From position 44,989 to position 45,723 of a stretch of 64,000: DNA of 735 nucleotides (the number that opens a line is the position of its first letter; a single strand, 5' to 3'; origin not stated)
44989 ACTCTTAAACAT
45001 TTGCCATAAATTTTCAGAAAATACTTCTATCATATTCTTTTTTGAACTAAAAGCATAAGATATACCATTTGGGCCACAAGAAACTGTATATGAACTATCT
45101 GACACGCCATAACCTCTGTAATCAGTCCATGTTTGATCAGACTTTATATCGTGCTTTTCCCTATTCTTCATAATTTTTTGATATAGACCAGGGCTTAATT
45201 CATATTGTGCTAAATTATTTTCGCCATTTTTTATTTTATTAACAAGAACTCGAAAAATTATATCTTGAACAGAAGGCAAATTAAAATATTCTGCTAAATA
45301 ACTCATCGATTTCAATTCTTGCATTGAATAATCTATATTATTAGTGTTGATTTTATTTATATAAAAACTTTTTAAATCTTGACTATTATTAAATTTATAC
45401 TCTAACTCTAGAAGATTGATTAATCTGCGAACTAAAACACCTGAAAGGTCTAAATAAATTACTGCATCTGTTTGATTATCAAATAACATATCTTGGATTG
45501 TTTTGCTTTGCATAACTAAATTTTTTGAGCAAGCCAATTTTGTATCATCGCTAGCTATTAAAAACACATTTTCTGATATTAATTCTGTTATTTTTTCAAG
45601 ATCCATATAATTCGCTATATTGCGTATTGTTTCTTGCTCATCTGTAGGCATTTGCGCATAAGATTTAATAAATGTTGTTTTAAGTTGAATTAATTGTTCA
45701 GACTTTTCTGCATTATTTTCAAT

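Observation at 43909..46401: Secreted protein with three tandem BTB/Skp1-like modules, a beta-propeller and an NLS-like tail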

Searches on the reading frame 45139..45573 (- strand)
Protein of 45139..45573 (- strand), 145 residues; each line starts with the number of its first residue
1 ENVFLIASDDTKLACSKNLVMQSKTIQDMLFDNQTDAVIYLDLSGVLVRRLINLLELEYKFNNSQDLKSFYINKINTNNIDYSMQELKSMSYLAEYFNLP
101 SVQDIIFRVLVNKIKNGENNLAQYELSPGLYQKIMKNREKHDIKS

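Call 7: search_protein_families(library=pfam, proteins=[window:45139-45573:-], max_evalue=10)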
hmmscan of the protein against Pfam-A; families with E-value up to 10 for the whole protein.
seq(145 aa): 2 families
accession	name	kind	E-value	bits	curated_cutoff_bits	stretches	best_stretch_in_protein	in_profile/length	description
PF03931.21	Skp1_POZ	-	0.0033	18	21.9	1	3-36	3-36/62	Skp1 family, tetramerisation domain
PF19563.4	DUF6085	-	0.1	12.9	27.1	1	7-49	21-63/115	Family of unknown function (DUF6085)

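Call 19: search_solved_structures(query=window:45139-45573:-, max_evalue=10, show_alignments=4)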
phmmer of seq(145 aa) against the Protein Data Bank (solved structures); distinct sequences matched with E-value up to 10: 2.
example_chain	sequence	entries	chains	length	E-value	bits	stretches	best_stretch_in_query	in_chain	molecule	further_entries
7xc6_E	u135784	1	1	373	0.56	13.8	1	14-87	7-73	LuxE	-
4prk_A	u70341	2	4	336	0.61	13.7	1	14-86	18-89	4-phosphoerythronate dehydrogenase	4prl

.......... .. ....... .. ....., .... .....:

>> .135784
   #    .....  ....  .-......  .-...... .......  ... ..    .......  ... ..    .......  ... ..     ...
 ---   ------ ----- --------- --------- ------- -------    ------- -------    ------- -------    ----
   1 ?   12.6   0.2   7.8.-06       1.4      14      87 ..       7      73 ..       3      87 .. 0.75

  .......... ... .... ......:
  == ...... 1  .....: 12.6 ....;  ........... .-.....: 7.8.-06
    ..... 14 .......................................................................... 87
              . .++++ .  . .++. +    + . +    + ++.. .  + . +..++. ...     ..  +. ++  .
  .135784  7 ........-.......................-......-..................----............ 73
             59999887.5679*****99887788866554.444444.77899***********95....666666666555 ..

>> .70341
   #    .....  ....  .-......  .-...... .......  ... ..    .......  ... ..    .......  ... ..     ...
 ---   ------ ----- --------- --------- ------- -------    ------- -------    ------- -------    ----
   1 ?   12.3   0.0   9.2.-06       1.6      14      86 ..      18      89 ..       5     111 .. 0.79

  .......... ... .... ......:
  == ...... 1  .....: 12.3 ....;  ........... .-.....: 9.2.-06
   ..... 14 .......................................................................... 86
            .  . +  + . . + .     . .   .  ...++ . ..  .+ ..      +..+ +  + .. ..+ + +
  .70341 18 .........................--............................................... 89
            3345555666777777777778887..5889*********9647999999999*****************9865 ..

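Call 32: search_solved_structures(query=A2, max_evalue=10, show_alignments=5)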
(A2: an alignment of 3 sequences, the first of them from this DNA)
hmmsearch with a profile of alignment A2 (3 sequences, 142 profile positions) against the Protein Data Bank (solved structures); distinct sequences matched with E-value up to 10: 0.

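Call 56: find_related_loci(query=A2, collection=metagenome_contigs, flank=5000)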
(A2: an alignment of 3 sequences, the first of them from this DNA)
Query A2 (118 aa) in metagenome_contigs; peptide patterns used: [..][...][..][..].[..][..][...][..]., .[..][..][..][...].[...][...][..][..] (x = any residue, [..] = any of these).
178 stretches matched a pattern, but none encodes a relative of the query by tblastn (E <= 1e-3).

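Call 57: find_related_loci(query=A2, collection=viral_contigs, flank=3000)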
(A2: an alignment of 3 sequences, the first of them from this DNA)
Query A2 (118 aa) in viral_contigs; peptide patterns used: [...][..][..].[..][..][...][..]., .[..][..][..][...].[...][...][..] (x = any residue, [..] = any of these).
89 stretches matched a pattern, but none encodes a relative of the query by tblastn (E <= 1e-3).

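Call 66: predict_structure(alignment_id=A2)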
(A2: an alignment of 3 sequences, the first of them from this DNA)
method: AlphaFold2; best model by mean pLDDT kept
length: 118 residues; sequences in the alignment: 3
mean_pLDDT: 51.3   pTM: 0.35
mean pLDDT of the five models: 51.3, 49.7, 47.9, 46.0, 44.3
residues with pLDDT >= 90: 0; 70-90: 0; 50-70: 76; < 50: 42
segments of 3 or more residues with pLDDT < 50: 1-13, 61-79, 116-118
pLDDT, mean of each block of 10 residues (from residue 1): 36 53 60 52 60 54 45 43 56 51 57 49
secondary structure, 60 per line:
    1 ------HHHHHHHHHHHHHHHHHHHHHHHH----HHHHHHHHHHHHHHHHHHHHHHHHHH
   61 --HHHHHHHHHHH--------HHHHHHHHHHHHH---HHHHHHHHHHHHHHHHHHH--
elements in order: H7-30 H35-60 H63-73 H82-94 H98-116

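Call 81: fold_search(model_id=the predicted structure, library=pdb)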
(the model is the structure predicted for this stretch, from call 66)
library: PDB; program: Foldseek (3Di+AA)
matches with E <= 10: 59; with E <= 0.001: 0
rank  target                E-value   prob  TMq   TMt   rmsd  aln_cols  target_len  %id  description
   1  6ipc_D                1.2e+00  0.25  0.37  0.32  13.0       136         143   14  Non-native human ferritin 8-mer (released 2019-03-13)
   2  4c93_A                1.6e+00  0.23  0.34  0.13   9.8       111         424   15  Crystal structure of the carboxy-terminal domain of yeast Ctf4 bound to Pol alpha. (released 2014-04-30)
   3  6sga_CO               1.9e+00  0.09  0.26  0.12  10.5       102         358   13  Body domain of the mt-SSU assemblosome from Trypanosoma brucei (released 2019-09-18)
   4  3frv                  2.6e+00  0.23  0.43  0.38  16.3       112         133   11  Structure of Human CHMP3 (residues 1-150) (released 2009-06-30)
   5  8kg6_G                2.6e+00  0.15  0.34  0.12  10.3       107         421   14  Yeast replisome in state I (released 2023-12-06)
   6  2gd5_B                3.1e+00  0.20  0.43  0.33  16.3       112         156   11  Structural basis for budding by the ESCRTIII factor CHMP3 (released 2006-06-13)
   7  4c93_B                3.1e+00  0.13  0.33  0.12  10.5       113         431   14  Crystal structure of the carboxy-terminal domain of yeast Ctf4 bound to Pol alpha. (released 2014-04-30)
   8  4c8h_C                4.2e+00  0.11  0.32  0.12  10.2       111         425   15  Crystal structure of the C-terminal region of yeast Ctf4, selenomethionine protein. (released 2014-04-30)
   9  9hlz_b                4.2e+00  0.06  0.22  0.10   9.7       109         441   15  Translational activators Aep1, Aep2 and Atp25 in complex with mRNA and the yeast mitochondrial ribosome (released 2025-12-17)
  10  6skl_H                4.4e+00  0.09  0.32  0.12  10.3       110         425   15  Cryo-EM structure of the CMG Fork Protection Complex at a replication fork - Conformation 1 (released 2020-05-06)
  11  2l0i_MODEL_1_A        4.4e+00  0.06  0.27  0.26  11.5       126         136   14  Solution structure of Rtt103 CTD-interacting domain bound to a Ser2 phosphorylated CTD peptide (released 2010-09-08)
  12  5mqf_O                4.7e+00  0.05  0.24  0.07  12.7       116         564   14  Cryo-EM structure of a human spliceosome activated for step 2 of splicing (C* complex) (released 2017-03-22)
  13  1vh6_B                5.0e+00  0.10  0.35  0.38  18.6       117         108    9  Crystal structure of a flagellar protein (released 2003-12-30)
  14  5jh5_B                5.3e+00  0.38  0.28  0.23   1.6        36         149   19  Structural Basis for the Hierarchical Assembly of the Core of PRC1.1 (released 2016-09-14)
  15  6dmp_MODEL_1_A        5.3e+00  0.18  0.37  0.55   7.2        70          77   16  De Novo Design of a Protein Heterodimer with Specificity Mediated by Hydrogen Bond Networks (released 2018-12-19)
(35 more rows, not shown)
